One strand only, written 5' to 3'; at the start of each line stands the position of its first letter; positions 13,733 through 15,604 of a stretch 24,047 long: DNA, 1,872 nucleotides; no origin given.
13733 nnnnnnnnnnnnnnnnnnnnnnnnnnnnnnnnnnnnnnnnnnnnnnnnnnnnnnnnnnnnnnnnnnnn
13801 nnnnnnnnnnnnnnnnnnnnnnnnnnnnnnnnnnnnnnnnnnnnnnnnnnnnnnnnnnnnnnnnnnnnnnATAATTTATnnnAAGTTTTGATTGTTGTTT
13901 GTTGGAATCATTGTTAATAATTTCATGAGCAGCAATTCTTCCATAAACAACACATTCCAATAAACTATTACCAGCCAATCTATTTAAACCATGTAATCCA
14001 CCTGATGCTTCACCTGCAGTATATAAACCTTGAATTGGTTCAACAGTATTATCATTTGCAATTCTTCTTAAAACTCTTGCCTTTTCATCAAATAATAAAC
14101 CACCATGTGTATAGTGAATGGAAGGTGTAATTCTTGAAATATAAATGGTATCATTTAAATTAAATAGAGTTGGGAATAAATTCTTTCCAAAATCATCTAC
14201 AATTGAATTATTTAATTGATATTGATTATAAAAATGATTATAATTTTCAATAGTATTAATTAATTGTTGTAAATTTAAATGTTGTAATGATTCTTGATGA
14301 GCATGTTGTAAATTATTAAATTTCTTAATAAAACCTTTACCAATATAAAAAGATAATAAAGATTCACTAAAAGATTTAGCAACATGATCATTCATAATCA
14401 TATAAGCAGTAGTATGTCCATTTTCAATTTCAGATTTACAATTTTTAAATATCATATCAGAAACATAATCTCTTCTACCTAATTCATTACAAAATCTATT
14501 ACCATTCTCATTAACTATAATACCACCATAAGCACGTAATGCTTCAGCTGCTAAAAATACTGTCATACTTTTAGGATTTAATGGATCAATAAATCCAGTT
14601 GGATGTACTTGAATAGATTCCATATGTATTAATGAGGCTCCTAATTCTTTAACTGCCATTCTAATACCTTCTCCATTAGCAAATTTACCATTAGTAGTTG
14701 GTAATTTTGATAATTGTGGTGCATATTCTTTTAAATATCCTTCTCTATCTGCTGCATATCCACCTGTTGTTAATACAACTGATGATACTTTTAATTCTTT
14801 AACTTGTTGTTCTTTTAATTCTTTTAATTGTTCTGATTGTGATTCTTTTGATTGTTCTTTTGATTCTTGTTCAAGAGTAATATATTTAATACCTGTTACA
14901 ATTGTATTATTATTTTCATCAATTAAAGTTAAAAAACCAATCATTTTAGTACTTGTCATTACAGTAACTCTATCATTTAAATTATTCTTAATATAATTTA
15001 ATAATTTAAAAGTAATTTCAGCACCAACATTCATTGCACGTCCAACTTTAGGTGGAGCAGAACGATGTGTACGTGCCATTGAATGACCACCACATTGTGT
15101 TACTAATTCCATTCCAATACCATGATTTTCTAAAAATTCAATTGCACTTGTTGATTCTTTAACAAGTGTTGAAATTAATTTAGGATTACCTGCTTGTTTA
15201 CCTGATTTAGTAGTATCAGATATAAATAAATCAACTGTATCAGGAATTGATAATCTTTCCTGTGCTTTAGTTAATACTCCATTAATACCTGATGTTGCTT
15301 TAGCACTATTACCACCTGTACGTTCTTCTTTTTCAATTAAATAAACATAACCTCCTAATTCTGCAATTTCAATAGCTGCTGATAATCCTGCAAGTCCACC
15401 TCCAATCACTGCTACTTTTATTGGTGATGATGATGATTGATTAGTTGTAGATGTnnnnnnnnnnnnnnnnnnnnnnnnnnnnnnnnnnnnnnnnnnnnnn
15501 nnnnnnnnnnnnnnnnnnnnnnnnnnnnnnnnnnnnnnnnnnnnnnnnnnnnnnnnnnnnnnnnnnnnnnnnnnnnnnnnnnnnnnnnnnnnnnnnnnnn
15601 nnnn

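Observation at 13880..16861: Secretory-type fumarate reductase fused to a pseudo-hydrolase and a mucin linker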

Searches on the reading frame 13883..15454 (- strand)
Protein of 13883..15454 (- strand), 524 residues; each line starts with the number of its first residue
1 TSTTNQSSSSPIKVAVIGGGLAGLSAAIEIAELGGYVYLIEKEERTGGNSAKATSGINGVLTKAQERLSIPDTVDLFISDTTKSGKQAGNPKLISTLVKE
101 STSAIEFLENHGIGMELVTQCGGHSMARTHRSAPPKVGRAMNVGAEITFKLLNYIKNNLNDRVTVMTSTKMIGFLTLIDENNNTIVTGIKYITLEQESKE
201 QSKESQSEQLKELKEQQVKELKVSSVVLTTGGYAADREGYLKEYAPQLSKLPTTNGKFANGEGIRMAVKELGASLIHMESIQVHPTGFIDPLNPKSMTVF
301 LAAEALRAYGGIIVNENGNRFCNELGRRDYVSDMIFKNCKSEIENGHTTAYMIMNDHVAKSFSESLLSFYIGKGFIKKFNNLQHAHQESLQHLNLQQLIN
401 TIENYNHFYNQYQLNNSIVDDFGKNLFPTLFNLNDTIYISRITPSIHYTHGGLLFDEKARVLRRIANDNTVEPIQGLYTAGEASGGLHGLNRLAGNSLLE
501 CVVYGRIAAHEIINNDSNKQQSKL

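Call 13: search_solved_structures(query=window:13883-15454:-, max_evalue=1e-10, show_alignments=2)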
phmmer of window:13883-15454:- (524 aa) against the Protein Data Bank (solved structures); distinct sequences matched with E-value up to 1e-10: 51.
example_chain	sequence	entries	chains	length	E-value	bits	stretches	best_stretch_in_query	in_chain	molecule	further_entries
5glg_A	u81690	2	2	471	1.2e-83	284.5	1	13-512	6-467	Fumarate reductase 2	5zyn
6ku6_B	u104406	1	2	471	8.5e-83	281.8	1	13-512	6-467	Fumarate reductase 2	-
1d4d_A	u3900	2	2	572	3.7e-56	193.9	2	221-509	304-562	FLAVOCYTOCHROME C FUMARATE REDUCTASE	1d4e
1d4c_A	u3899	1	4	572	4.3e-56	193.7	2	221-509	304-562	FLAVOCYTOCHROME C FUMARATE REDUCTASE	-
1ksu_A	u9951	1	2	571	9.3e-53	182.7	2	221-513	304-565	flavocytochrome c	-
1p2e_A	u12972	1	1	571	4.9e-52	180.4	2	221-513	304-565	flavocytochrome c3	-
1p2h_A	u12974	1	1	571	4.9e-52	180.4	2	221-513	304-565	flavocytochrome c3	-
1qjd_A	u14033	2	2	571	4.9e-52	180.4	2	221-513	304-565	FLAVOCYTOCHROME C3 | Fumarate reductase flavoprotein subunit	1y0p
1qo8_A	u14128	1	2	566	6.6e-52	179.9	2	223-510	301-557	FLAVOCYTOCHROME C3 FUMARATE REDUCTASE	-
2b7r_A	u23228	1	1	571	1.1e-51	179.2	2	221-513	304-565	Fumarate reductase flavoprotein subunit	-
1jry_A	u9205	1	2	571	1.3e-51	178.9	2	221-513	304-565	FLAVOCYTOCHROME C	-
2b7s_A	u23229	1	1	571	1.3e-51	178.9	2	221-513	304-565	Fumarate reductase flavoprotein subunit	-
1kss_A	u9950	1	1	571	1.4e-51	178.9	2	221-513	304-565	flavocytochrome c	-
1q9i_A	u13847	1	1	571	2e-51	178.3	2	221-513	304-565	flavocytochrome c3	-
1jrx_A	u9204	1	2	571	3.4e-51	177.6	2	221-513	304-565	FLAVOCYTOCHROME C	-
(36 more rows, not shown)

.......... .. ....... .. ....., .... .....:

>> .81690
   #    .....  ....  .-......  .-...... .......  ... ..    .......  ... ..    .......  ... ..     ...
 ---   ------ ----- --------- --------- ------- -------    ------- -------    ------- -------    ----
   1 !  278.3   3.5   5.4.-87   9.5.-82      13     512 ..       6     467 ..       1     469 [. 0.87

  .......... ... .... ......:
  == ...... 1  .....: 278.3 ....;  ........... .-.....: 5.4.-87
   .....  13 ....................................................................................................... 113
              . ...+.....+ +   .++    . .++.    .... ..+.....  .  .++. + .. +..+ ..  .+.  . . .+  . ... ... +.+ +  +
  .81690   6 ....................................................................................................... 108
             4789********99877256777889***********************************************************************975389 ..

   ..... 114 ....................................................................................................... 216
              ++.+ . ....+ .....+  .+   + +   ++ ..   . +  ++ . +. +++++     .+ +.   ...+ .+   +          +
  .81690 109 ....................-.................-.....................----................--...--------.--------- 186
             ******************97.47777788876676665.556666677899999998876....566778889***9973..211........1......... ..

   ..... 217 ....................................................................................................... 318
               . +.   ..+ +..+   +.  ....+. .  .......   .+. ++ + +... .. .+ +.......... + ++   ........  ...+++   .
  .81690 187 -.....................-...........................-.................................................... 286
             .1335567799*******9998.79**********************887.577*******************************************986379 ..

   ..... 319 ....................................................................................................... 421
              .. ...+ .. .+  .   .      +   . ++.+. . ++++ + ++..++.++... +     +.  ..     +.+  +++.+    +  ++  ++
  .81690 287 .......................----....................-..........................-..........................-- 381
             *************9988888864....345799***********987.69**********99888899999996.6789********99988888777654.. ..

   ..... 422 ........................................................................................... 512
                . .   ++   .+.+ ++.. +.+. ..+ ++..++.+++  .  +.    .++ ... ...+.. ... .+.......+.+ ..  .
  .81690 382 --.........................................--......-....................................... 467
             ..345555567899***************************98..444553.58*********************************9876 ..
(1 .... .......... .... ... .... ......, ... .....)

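Call 14: find_homologous_proteins(query=window:13883-15454:-, max_evalue=1e-30)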
Query window:13883-15454:- (524 aa): 1835 proteins with E <= 1e-30 among 8000 candidates; the best 120 are listed.
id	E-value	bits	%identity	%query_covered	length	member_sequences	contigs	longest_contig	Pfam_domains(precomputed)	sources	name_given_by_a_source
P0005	2.9e-202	691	65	98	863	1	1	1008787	PF01266.31,PF13450.13,PF00890.31,PF07992.21,PF03486.21,PF00561.27,PF12146.16,PF01134.29,PF12831.14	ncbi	ncbi:hypothetical protein ABK040_005411 [Willaertia magna]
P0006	5.7e-128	446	46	94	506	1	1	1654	PF01266.31,PF13450.13,PF00890.31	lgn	-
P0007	7.6e-124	432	45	97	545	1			PF01946.24,PF01266.31,PF13450.13,PF00890.31,PF07992.21,PF03486.21,PF01134.29,PF12831.14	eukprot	eukprot:gb/GECH01007220.1/.p1 GENE.gb/GECH01007220.1/~~gb/GECH01007220.1/.p1 ORF type:complete len:5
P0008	9.3e-121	422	47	96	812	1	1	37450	PF01266.31,PF01593.31,PF13450.13,PF00890.31,PF07992.21,PF00070.34,PF03486.21,PF01262.28,PF01134.29,PF12831.14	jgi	jgi:flavocytochrome c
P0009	3.9e-120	420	47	95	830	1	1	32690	PF01266.31,PF13450.13,PF00890.31,PF07992.21,PF00070.34,PF03486.21,PF01134.29,PF12831.14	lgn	-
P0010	1.6e-116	408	43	95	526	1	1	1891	PF01266.31,PF13450.13,PF00890.31,PF07992.21,PF03486.21,PF12831.14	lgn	-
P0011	4.6e-116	406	42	94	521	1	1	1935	PF01266.31,PF13450.13,PF00890.31,PF07992.21,PF03486.21,PF01262.28,PF01134.29,PF01494.26,PF12831.14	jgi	-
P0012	4.7e-116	406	46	95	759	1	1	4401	PF01266.31,PF13450.13,PF00890.31,PF07992.21,PF00070.34,PF13738.13,PF03486.21,PF01134.29,PF12831.14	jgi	jgi:flavocytochrome c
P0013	7.1e-116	406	43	97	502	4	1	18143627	PF01266.31,PF13450.13,PF00890.31,PF07992.21,PF03486.21,PF12831.14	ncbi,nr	ncbi:FAD-binding-2 domain-containing protein [Aphelenchoides besseyi]|nr:FAD-binding-2 domain-contai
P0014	7.1e-116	406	44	94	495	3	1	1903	PF01266.31,PF13450.13,PF00890.31,PF07992.21,PF03486.21,PF01134.29,PF12831.14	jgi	-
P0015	8.6e-116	406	44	95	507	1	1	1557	PF01266.31,PF13450.13,PF00890.31,PF07992.21,PF03486.21,PF01134.29,PF12831.14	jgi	jgi:flavocytochrome c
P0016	1.9e-115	404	44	93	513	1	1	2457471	PF01266.31,PF13450.13,PF00890.31,PF07992.21,PF03486.21,PF01134.29,PF12831.14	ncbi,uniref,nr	ncbi:unnamed protein product [Caenorhabditis auriculariae]|uniref:fumarate reductase (NADH) n=1 Tax=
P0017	1.1e-114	402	43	96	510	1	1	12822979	PF01266.31,PF13450.13,PF00890.31,PF03486.21,PF12831.14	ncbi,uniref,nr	ncbi:unnamed protein product [Bursaphelenchus xylophilus]|uniref:(pine wood nematode) hypothetical p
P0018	2.1e-114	401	42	90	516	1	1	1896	PF01266.31,PF13450.13,PF00890.31,PF07992.21,PF03486.21,PF01134.29,PF12831.14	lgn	-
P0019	1.8e-113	398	43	95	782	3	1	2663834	PF01266.31,PF13450.13,PF00890.31,PF03486.21,PF27638.1,PF01134.29,PF12831.14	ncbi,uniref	ncbi:hypothetical protein niasHS_017405 [Heterodera schachtii]|uniref:fumarate reductase (NADH) n=1 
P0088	3.5e-101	357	42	95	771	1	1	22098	PF01266.31,PF13450.13,PF00890.31,PF07992.21,PF00070.34,PF03486.21,PF01134.29,PF12831.14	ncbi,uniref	ncbi:fumarate reductase [Acrasis kona]|uniref:Fumarate reductase n=1 Tax=Acrasis kona TaxID=1008807 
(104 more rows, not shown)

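Call 28: search_protein_families(library=pfam, proteins=[P0005, P0009, P0088, P0008], max_evalue=0.01)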
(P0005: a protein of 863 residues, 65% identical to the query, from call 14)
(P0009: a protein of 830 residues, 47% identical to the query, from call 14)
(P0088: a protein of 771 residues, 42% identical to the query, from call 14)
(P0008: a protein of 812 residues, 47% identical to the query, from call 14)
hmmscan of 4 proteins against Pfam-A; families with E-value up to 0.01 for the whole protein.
P0005 (863 aa): 11 families
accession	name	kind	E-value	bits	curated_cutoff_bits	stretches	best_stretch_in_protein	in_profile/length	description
PF00890.30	FAD_binding_2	-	1.4e-77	262.1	20.4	1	393-846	2-414/414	FAD binding domain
PF01266.30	DAO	-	4.9e-13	49.8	27.9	1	393-591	2-208/353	FAD dependent oxidoreductase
PF03486.20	HI0933_like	-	3.2e-10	40.3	50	2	393-427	3-37/244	HI0933-like protein Rossmann domain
PF12831.13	FAD_oxidored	-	7.1e-10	39.2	27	1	393-585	2-144/416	FAD dependent oxidoreductase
PF07992.20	Pyr_redox_2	-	4.3e-09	36.6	26.1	1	393-591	3-113/291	Pyridine nucleotide-disulphide oxidoreductase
PF13450.12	NAD_binding_8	-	1.3e-06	29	21.9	1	395-434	1-40/68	NAD(P)-binding Rossmann-like domain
PF00561.26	Abhydrolase_1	-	2.1e-06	28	25.8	1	83-178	19-119/245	alpha/beta hydrolase fold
PF12146.15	Hydrolase_4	-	3.6e-06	26.9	27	1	89-174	28-116/239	Serine aminopeptidase, S33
PF01134.28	GIDA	-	6e-06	26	22.1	1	393-590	2-153/391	Glucose inhibited division protein A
PF01262.27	AlaDh_PNT_C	-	0.0013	18.6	23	1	379-426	16-64/214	Alanine dehydrogenase/PNT, C-terminal domain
PF01494.25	FAD_binding_3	-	0.0015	18.3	22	1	391-429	3-40/349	FAD binding domain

P0009 (830 aa): 12 families
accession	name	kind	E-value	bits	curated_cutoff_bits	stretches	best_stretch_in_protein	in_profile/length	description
PF00890.30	FAD_binding_2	-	7.4e-79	266.3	20.4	1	360-805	2-414/414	FAD binding domain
PF01266.30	DAO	-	7.3e-12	45.9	27.9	1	360-476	2-96/353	FAD dependent oxidoreductase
PF01134.28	GIDA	-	1.5e-11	44.5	22.1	1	360-563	2-163/391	Glucose inhibited division protein A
PF03486.20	HI0933_like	-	5.4e-11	42.9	50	1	359-817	2-243/244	HI0933-like protein Rossmann domain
PF07992.20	Pyr_redox_2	-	5.4e-10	39.6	26.1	1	359-554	2-113/291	Pyridine nucleotide-disulphide oxidoreductase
PF12831.13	FAD_oxidored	-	4.5e-07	30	27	1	360-549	2-145/416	FAD dependent oxidoreductase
PF13450.12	NAD_binding_8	-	4.9e-06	27.2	21.9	1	362-399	1-38/68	NAD(P)-binding Rossmann-like domain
PF00070.33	Pyr_redox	-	8.4e-06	26.7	22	1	359-393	1-35/82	Pyridine nucleotide-disulphide oxidoreductase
PF01262.27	AlaDh_PNT_C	-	0.00014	21.8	23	1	357-393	28-64/214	Alanine dehydrogenase/PNT, C-terminal domain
PF13738.12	Pyr_redox_3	-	0.00018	21.3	30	1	350-425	157-232/305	Pyridine nucleotide-disulphide oxidoreductase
PF00561.26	Abhydrolase_1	-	0.0013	18.9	25.8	0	275-336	182-243/245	alpha/beta hydrolase fold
PF01494.25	FAD_binding_3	-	0.0025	17.5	22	1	359-396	3-40/349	FAD binding domain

P0088 (771 aa): 15 families
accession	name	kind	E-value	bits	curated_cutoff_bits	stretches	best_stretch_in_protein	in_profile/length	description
PF00890.30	FAD_binding_2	-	5.9e-64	217.2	20.4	1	320-755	2-414/414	FAD binding domain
PF01266.30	DAO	-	8.8e-11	42.4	27.9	1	320-363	2-45/353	FAD dependent oxidoreductase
PF12831.13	FAD_oxidored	-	1.6e-10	41.3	27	1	320-396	2-77/416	FAD dependent oxidoreductase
PF03486.20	HI0933_like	-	1.8e-10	41.1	50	1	319-361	2-44/244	HI0933-like protein Rossmann domain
PF07992.20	Pyr_redox_2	-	2.7e-09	37.3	26.1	1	310-375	135-199/291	Pyridine nucleotide-disulphide oxidoreductase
PF13450.12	NAD_binding_8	-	4.6e-09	36.9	21.9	1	322-361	1-40/68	NAD(P)-binding Rossmann-like domain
PF01134.28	GIDA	-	9e-09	35.3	22.1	1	320-361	2-44/391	Glucose inhibited division protein A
PF00070.33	Pyr_redox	-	3.7e-06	27.8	22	1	319-353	1-35/82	Pyridine nucleotide-disulphide oxidoreductase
PF13738.12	Pyr_redox_3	-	4.2e-05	23.4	30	1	302-362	149-209/305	Pyridine nucleotide-disulphide oxidoreductase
PF01593.30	Amino_oxidase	-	7.2e-05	22.7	19.8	0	458-512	206-259/443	Flavin containing amine oxidoreductase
PF13454.12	NAD_binding_9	-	0.00035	21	21.8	0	321-383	1-71/155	FAD-NAD(P)-binding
PF01262.27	AlaDh_PNT_C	-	0.00084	19.3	23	1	317-373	28-83/214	Alanine dehydrogenase/PNT, C-terminal domain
PF12697.13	Abhydrolase_6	-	0.00099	20.3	26.3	1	83-194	1-111/217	Alpha/beta hydrolase family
PF01494.25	FAD_binding_3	-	0.0011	18.8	22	1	319-351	3-35/349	FAD binding domain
PF01946.23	Thi4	-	0.003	17.3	26.2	0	309-362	9-63/235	Thi4 family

P0008 (812 aa): 12 families
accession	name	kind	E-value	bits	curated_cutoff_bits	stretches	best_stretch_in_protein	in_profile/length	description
PF00890.30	FAD_binding_2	-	2.1e-73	248.4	20.4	1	365-796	2-414/414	FAD binding domain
PF03486.20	HI0933_like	-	1.4e-15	57.9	50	1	364-781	2-219/244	HI0933-like protein Rossmann domain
PF01266.30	DAO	-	1.9e-14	54.4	27.9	1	364-475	1-89/353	FAD dependent oxidoreductase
PF12831.13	FAD_oxidored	-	1.8e-12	47.7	27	1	365-537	2-129/416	FAD dependent oxidoreductase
PF07992.20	Pyr_redox_2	-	1.3e-10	41.7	26.1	1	364-398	2-178/291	Pyridine nucleotide-disulphide oxidoreductase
PF13450.12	NAD_binding_8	-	9.8e-10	39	21.9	1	367-405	1-39/68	NAD(P)-binding Rossmann-like domain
PF01134.28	GIDA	-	4.6e-09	36.2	22.1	1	365-396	2-29/391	Glucose inhibited division protein A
PF00070.33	Pyr_redox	-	3.2e-07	31.2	22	1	364-398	1-35/82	Pyridine nucleotide-disulphide oxidoreductase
PF01593.30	Amino_oxidase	-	7.4e-06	25.9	19.8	0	412-575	119-287/443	Flavin containing amine oxidoreductase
PF01262.27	AlaDh_PNT_C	-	1.9e-05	24.6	23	1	360-423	24-88/214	Alanine dehydrogenase/PNT, C-terminal domain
PF01494.25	FAD_binding_3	-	9.4e-05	22.2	22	1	362-396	1-35/349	FAD binding domain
PF13738.12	Pyr_redox_3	-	0.00014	21.7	30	0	367-395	2-197/305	Pyridine nucleotide-disulphide oxidoreductase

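Call 44: find_encoding_contigs(protein=P0005, flank=10000, max_places=3)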
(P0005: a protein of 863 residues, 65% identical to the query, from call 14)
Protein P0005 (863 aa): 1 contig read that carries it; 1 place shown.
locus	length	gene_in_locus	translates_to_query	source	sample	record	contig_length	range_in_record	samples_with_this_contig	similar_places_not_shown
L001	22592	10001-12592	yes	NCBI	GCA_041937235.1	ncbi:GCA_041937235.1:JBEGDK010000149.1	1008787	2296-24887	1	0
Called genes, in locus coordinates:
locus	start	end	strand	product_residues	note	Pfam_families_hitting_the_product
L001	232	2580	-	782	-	PF03097:BRO1, PF13949:ALIX_LYPXL_bnd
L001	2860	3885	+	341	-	PF01678:DAP_epimerase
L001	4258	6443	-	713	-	PF16420:ATG7_N, PF00899:ThiF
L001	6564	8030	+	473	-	PF01532:Glyco_hydro_47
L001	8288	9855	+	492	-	PF14531:Kinase-like (faint), PF00069:Pkinase, PF07714:PK_Tyr_Ser-Thr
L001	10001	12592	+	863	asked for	PF00561:Abhydrolase_1 (faint), PF12146:Hydrolase_4 (faint), PF00890:FAD_binding_2, PF01134:GIDA (faint), PF01266:DAO, PF07992:Pyr_redox_2, PF12831:FAD_oxidored, PF13450:NAD_binding_8 (weak), +1 more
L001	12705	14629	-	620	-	-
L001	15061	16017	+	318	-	PF00383:dCMP_cyt_deam_1, PF14437:MafB19-deam (weak)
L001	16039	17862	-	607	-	PF00258:Flavodoxin_1, PF00667:FAD_binding_1, PF00175:NAD_binding_1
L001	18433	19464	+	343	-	PF04427:Brix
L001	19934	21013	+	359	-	-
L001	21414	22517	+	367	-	-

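Call 46: find_encoding_contigs(protein=P0009, flank=8000, max_places=2)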
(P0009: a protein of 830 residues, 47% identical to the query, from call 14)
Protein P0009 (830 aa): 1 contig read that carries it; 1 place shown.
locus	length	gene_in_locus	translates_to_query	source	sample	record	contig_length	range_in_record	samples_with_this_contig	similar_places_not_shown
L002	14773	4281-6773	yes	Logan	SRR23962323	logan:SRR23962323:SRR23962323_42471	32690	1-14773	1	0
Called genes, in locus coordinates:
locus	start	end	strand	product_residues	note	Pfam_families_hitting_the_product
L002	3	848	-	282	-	?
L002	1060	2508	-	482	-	PF00118:Cpn60_TCP1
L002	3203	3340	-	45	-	-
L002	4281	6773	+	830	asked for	PF00070:Pyr_redox (faint), PF00890:FAD_binding_2, PF01134:GIDA, PF01266:DAO, PF03486:HI0933_like, PF07992:Pyr_redox_2, PF12831:FAD_oxidored (weak), PF13450:NAD_binding_8 (weak)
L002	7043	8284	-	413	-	PF05462:Dicty_CAR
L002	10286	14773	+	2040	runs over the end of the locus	PF16418:CNOT1_HEAT, PF16417:CNOT1_TTP_bind, PF16415:CNOT1_CAF1_bind, PF12842:DUF3819, PF04054:Not1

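Call 56: find_related_loci(query=window:13883-15454:-, collection=metagenome_contigs, flank=6000)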
Query window:13883-15454:- (524 aa) in metagenome_contigs; peptide patterns used: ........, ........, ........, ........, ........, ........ (x = any residue, [..] = any of these).
229 stretches matched a pattern; 6 encode a relative of the query (tblastn E <= 1e-3); 6 distinct loci.
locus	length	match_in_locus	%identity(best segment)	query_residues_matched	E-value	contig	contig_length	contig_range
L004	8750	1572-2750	25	16-509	1e-22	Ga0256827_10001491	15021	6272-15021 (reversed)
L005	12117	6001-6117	62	11-49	3e-10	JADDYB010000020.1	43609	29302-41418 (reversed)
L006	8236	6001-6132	61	10-49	5e-9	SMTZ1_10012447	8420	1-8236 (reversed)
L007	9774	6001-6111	62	13-49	5e-9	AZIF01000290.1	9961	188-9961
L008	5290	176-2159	35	11-96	2e-8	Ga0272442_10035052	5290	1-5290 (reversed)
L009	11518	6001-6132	39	5-48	2e-5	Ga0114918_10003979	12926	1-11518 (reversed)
